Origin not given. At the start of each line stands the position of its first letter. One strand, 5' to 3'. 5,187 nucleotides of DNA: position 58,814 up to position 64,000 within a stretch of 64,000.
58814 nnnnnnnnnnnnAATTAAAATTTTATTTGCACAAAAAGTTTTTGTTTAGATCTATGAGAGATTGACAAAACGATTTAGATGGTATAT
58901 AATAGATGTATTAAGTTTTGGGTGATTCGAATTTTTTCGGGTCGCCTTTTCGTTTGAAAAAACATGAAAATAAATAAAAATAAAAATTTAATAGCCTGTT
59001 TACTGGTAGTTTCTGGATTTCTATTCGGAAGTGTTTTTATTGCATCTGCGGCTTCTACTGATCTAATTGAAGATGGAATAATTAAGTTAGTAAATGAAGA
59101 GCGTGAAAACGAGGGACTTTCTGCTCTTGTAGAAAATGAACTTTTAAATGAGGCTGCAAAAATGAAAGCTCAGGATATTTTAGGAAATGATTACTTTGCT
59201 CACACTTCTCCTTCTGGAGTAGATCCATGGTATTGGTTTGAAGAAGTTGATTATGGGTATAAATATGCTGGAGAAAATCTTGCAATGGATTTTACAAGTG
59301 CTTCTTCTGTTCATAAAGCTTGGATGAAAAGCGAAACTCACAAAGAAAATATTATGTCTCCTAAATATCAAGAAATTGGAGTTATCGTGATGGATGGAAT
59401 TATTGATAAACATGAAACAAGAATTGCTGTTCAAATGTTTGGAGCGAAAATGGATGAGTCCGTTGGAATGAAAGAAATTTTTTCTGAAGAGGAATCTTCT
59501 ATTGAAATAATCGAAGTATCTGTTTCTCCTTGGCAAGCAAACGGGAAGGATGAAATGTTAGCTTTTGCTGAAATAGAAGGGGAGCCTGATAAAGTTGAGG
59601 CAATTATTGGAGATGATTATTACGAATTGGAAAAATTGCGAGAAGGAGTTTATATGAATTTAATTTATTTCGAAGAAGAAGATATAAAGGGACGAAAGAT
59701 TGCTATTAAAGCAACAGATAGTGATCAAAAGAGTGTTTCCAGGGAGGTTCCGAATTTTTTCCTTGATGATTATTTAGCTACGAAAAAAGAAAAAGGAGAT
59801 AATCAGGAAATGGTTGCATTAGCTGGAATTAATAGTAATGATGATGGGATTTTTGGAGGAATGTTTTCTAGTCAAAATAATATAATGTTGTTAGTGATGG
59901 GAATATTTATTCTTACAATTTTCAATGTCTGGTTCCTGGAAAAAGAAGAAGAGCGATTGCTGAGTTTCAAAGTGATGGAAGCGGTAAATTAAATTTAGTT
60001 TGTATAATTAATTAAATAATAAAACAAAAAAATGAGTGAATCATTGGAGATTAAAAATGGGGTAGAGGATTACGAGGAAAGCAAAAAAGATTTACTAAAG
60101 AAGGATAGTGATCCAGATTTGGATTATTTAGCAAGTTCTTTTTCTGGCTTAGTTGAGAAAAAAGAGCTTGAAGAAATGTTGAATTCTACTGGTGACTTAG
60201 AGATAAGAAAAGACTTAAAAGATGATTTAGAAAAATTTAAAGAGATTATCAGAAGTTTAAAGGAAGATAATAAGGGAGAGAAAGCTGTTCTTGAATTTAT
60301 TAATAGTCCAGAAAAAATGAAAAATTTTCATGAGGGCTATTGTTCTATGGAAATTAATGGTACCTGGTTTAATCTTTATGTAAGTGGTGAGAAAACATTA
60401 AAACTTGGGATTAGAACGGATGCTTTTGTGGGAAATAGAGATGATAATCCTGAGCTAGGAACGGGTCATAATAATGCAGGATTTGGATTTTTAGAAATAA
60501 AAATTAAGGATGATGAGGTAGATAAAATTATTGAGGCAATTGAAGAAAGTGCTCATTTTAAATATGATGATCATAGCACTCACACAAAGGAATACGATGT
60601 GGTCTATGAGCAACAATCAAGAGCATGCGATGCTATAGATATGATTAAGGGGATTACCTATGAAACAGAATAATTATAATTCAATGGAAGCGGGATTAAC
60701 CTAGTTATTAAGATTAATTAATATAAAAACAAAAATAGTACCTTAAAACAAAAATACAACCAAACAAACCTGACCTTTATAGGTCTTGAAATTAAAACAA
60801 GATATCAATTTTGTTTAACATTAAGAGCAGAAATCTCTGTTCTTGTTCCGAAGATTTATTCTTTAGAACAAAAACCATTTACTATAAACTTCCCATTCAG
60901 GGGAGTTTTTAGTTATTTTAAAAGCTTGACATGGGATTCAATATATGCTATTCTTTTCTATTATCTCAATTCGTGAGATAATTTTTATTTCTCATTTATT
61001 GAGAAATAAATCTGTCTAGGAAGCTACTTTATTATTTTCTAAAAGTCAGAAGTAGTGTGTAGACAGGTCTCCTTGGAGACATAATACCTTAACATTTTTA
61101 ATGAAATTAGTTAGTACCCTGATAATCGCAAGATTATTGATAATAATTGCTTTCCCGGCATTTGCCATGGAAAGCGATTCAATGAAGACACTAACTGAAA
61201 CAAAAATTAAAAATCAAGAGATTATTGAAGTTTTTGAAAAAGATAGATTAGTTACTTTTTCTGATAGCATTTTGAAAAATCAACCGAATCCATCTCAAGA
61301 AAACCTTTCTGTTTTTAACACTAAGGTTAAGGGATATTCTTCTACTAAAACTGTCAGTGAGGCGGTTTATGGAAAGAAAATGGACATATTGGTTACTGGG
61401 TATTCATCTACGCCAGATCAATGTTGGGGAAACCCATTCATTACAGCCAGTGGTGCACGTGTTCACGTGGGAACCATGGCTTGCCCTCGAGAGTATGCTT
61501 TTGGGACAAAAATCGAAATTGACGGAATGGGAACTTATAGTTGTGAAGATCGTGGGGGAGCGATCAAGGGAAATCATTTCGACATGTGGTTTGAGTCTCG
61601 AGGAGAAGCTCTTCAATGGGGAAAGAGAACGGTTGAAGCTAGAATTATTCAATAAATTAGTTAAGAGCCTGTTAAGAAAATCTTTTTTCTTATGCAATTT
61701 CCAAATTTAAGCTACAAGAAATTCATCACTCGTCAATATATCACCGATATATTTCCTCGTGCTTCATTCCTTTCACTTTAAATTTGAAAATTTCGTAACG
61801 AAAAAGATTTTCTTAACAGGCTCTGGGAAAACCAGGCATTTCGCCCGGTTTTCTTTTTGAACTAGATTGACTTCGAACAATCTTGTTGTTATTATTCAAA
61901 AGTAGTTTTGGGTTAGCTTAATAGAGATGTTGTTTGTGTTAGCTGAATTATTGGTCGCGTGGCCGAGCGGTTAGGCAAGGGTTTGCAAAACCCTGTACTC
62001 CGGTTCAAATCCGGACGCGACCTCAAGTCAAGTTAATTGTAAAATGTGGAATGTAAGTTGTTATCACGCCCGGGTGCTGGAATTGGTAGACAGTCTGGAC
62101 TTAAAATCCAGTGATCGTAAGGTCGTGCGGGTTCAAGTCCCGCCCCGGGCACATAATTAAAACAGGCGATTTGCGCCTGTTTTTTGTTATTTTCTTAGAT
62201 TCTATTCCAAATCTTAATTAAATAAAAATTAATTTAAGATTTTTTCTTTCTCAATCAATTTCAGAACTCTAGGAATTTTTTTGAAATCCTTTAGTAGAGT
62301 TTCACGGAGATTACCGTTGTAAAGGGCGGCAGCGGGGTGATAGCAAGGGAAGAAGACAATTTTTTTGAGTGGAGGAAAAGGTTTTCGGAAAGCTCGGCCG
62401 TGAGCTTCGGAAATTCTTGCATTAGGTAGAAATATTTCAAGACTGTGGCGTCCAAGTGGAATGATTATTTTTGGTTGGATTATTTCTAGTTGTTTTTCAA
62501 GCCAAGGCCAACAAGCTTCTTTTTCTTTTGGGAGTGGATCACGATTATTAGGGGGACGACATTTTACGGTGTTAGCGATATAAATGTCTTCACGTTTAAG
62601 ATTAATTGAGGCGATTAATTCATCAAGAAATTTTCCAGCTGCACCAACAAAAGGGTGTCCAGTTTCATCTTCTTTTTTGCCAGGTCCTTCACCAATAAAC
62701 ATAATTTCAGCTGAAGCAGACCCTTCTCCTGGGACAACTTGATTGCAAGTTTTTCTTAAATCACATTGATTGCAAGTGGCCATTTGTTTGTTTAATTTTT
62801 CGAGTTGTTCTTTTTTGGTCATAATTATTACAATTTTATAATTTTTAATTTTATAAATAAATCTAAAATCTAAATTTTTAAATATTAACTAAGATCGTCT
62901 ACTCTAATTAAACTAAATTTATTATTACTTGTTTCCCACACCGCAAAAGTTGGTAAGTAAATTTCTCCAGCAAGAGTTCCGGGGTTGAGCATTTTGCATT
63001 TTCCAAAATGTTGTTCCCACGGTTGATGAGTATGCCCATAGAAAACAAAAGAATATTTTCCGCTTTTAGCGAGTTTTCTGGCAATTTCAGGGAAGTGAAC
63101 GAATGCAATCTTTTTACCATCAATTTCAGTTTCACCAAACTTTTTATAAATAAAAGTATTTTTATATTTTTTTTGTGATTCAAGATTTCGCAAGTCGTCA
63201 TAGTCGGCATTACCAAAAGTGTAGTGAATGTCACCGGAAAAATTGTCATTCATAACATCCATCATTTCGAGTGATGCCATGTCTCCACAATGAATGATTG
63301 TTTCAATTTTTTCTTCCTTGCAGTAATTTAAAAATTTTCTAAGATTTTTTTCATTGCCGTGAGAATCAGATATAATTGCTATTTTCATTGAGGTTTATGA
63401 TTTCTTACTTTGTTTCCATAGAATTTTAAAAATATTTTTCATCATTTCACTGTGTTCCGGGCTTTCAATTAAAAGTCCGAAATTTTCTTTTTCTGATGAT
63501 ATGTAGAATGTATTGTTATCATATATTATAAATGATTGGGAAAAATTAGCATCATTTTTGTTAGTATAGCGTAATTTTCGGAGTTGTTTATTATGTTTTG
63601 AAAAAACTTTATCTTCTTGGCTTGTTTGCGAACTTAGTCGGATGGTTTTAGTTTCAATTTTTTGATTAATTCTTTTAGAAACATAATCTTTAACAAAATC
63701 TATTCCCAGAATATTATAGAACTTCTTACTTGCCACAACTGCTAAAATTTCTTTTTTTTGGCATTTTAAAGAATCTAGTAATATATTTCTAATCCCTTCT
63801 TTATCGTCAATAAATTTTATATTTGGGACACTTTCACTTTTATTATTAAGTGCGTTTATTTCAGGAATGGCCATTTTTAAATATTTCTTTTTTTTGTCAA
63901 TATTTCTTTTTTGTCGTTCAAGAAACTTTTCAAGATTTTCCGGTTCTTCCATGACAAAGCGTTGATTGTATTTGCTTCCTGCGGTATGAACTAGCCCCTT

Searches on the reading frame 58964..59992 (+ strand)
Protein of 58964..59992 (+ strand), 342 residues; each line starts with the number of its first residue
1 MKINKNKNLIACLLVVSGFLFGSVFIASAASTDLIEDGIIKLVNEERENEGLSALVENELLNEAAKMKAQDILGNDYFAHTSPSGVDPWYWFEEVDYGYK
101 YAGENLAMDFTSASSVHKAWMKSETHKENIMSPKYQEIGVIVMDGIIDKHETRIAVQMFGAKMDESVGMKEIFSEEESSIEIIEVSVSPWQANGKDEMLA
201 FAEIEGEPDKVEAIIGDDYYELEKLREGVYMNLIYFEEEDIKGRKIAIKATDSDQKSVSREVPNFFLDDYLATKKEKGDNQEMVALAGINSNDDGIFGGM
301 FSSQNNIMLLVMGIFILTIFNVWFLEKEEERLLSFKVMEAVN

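Call 63: search_protein_families(library=pfam, max_evalue=0.00001, proteins=[window:58964-59992:+])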
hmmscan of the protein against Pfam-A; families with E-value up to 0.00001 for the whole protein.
window:58964-59992:+ (342 aa): 1 family
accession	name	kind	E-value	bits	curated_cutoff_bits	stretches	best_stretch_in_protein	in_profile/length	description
PF00188.32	CAP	-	3.6e-14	54.1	21.1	1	41-143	2-103/117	Cysteine-rich secretory protein family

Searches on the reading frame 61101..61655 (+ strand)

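Call 63: search_protein_families(library=pfam, max_evalue=0.00001, proteins=[window:61101-61655:+])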
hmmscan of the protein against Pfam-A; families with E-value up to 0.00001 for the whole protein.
window:61101-61655:+ (184 aa): 1 family
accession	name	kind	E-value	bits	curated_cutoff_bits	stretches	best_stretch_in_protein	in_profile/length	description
PF06725.17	3D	-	1.3e-09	38.6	23.8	1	132-183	10-71/72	3D domain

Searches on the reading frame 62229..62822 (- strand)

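Call 63: search_protein_families(library=pfam, max_evalue=0.00001, proteins=[window:62229-62822:-])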
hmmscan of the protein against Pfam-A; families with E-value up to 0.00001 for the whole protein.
window:62229-62822:- (197 aa): 1 family
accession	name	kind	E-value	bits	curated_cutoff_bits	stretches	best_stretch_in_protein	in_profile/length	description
PF03167.25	UDG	-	2.1e-37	128.8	24.3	1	31-173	1-129/141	Uracil DNA glycosylase superfamily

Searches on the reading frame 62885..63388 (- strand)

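Call 63: search_protein_families(library=pfam, max_evalue=0.00001, proteins=[window:62885-63388:-])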
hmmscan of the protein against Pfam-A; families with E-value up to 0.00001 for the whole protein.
window:62885-63388:- (167 aa): 2 families
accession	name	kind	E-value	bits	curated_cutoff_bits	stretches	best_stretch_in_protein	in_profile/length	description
PF12850.12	Metallophos_2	-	1.4e-28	100.2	27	1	1-155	1-153/154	Calcineurin-like phosphoesterase superfamily domain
PF00149.33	Metallophos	-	4.1e-12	47.4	21.5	1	1-83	1-92/191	Calcineurin-like phosphoesterase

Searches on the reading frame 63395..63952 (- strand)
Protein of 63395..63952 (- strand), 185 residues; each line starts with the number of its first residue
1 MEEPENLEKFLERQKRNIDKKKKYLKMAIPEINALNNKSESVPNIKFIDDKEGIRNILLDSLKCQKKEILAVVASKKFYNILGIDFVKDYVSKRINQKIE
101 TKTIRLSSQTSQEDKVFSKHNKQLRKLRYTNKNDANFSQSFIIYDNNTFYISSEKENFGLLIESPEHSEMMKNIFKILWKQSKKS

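Call 63: search_protein_families(library=pfam, max_evalue=0.00001, proteins=[window:63395-63952:-])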
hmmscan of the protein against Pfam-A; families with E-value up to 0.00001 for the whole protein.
window:63395-63952:- (185 aa): 0 families

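Call 65: find_encoding_contigs(protein=window:63395-63952:-, flank=10000, max_places=3)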
Protein window:63395-63952:- (185 aa): 5 contigs read that carry it; 3 places shown.
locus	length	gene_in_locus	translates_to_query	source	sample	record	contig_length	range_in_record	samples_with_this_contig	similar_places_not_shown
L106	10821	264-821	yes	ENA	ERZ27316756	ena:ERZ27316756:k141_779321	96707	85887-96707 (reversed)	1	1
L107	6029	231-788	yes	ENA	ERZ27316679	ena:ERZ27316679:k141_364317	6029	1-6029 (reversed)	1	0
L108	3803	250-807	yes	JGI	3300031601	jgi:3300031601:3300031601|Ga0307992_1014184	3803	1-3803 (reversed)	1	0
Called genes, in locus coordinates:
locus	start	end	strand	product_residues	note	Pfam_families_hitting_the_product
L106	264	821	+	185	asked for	-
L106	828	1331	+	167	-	PF00149:Metallophos, PF12850:Metallophos_2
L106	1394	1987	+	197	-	PF03167:UDG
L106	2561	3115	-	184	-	PF06725:3D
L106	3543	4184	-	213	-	-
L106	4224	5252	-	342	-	PF00188:CAP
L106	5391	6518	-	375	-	PF05148:Methyltransf_8 (weak), PF13489:Methyltransf_23, PF08241:Methyltransf_11, PF08242:Methyltransf_12, PF13649:Methyltransf_25, PF13847:Methyltransf_31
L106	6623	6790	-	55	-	-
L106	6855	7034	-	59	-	-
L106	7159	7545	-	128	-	-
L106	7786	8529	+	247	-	PF01978:TrmB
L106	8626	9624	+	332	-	PF00413:Peptidase_M10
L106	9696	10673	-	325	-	PF14257:DUF4349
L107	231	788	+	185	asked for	-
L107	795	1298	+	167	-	PF00149:Metallophos, PF12850:Metallophos_2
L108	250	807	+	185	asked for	-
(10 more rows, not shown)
